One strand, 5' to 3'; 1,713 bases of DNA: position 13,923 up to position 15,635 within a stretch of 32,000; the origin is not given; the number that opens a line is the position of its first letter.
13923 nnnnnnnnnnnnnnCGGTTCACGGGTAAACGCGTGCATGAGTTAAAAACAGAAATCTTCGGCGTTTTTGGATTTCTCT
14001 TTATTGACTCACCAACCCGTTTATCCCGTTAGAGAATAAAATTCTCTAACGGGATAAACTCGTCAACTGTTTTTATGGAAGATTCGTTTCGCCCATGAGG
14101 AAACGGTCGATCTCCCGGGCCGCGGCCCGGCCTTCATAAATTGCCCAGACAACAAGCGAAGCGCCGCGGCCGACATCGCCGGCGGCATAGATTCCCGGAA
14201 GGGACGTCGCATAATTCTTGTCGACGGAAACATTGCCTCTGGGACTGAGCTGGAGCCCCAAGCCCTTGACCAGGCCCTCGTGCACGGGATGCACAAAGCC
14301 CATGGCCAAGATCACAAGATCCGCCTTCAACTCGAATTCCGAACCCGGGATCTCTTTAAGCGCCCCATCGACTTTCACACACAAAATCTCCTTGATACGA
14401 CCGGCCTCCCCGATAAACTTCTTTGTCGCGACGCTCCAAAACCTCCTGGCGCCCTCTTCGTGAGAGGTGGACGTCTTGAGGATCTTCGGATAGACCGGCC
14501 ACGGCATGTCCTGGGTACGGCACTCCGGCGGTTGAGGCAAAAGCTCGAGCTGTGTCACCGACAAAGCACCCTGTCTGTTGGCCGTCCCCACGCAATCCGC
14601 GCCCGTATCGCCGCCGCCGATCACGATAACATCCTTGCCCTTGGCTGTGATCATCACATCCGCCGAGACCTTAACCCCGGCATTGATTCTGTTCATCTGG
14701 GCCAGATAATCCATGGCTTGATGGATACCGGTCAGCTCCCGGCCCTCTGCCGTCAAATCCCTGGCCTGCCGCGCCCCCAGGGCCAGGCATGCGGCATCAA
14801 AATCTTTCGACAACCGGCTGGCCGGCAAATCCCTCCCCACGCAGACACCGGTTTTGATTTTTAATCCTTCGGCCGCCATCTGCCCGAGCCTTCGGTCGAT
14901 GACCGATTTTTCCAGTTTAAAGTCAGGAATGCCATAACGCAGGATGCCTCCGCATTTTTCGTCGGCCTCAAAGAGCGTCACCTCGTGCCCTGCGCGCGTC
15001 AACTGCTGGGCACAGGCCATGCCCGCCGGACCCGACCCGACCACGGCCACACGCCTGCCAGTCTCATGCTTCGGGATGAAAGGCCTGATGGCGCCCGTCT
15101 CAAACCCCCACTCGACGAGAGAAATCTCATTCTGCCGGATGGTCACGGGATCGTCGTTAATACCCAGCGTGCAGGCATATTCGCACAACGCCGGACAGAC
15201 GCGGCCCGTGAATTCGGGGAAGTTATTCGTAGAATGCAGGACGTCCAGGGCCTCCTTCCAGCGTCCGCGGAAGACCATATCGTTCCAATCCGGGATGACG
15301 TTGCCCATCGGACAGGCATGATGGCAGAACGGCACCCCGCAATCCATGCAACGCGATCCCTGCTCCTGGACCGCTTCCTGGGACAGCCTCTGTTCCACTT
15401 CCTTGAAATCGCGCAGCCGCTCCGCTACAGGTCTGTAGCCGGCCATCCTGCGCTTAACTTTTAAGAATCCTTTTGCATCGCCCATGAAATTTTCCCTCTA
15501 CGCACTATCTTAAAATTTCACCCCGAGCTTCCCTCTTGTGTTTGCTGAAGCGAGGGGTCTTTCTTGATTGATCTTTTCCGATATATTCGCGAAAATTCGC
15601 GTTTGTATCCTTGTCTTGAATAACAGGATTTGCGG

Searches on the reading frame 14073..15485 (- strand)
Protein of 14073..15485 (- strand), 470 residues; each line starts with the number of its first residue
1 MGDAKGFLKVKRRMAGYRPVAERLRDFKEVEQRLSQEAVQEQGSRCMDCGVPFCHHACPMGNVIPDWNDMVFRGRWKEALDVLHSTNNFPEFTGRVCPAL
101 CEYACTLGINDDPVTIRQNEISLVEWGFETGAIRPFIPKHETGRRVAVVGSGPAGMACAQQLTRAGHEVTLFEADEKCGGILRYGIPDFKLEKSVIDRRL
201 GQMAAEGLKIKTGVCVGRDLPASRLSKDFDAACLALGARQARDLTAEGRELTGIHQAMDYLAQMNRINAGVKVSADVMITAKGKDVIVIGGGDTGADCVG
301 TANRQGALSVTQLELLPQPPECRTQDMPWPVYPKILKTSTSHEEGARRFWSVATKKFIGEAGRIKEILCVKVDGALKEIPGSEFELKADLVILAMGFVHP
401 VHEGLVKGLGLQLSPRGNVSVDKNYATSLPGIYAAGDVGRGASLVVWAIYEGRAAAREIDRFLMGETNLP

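Call 65: search_protein_families(library=pfam, proteins=[window:14073-15485:-])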
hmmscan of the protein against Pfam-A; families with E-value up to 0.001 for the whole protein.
window:14073-15485:- (470 aa): 15 families
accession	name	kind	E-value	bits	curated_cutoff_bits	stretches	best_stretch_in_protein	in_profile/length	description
PF07992.20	Pyr_redox_2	-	7.1e-30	104.9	26.1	1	145-452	2-291/291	Pyridine nucleotide-disulphide oxidoreductase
PF14691.11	Fer4_20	-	6.3e-25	87.6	25.8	1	24-129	2-110/113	Dihydroprymidine dehydrogenase domain II, 4Fe-4S cluster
PF13450.12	NAD_binding_8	-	3.9e-10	40.3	21.9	1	148-180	1-33/68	NAD(P)-binding Rossmann-like domain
PF00070.33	Pyr_redox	-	4.3e-09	37.2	22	1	145-177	1-33/82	Pyridine nucleotide-disulphide oxidoreductase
PF03486.20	HI0933_like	-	9.7e-08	32.2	50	1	145-179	2-36/244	HI0933-like protein Rossmann domain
PF01266.30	DAO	-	1.7e-07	31.5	27.9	1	145-180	1-44/353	FAD dependent oxidoreductase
PF13738.12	Pyr_redox_3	-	5.6e-07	29.5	30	0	148-179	2-34/305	Pyridine nucleotide-disulphide oxidoreductase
PF12831.13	FAD_oxidored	-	8.1e-07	29.1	27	1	146-182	2-38/416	FAD dependent oxidoreductase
PF01593.30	Amino_oxidase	-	1.1e-06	28.6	19.8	1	154-180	2-28/443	Flavin containing amine oxidoreductase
PF00890.30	FAD_binding_2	-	2.6e-06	27.4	20.4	1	146-180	2-36/414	FAD binding domain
PF00670.27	AdoHcyase_NAD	-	6.1e-05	23.6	27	0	267-309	9-49/162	S-adenosyl-L-homocysteine hydrolase, NAD binding domain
PF01494.25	FAD_binding_3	-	0.00017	21.4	22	1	146-176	4-34/349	FAD binding domain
PF13241.12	NAD_binding_7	-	0.00019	22.4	22.1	0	142-175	6-39/104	Putative NAD(P)-binding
PF01946.23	Thi4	-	0.00023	20.9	26.2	0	146-182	20-57/235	Thi4 family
PF01134.28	GIDA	-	0.00052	19.6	22.1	0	146-173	2-29/391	Glucose inhibited division protein A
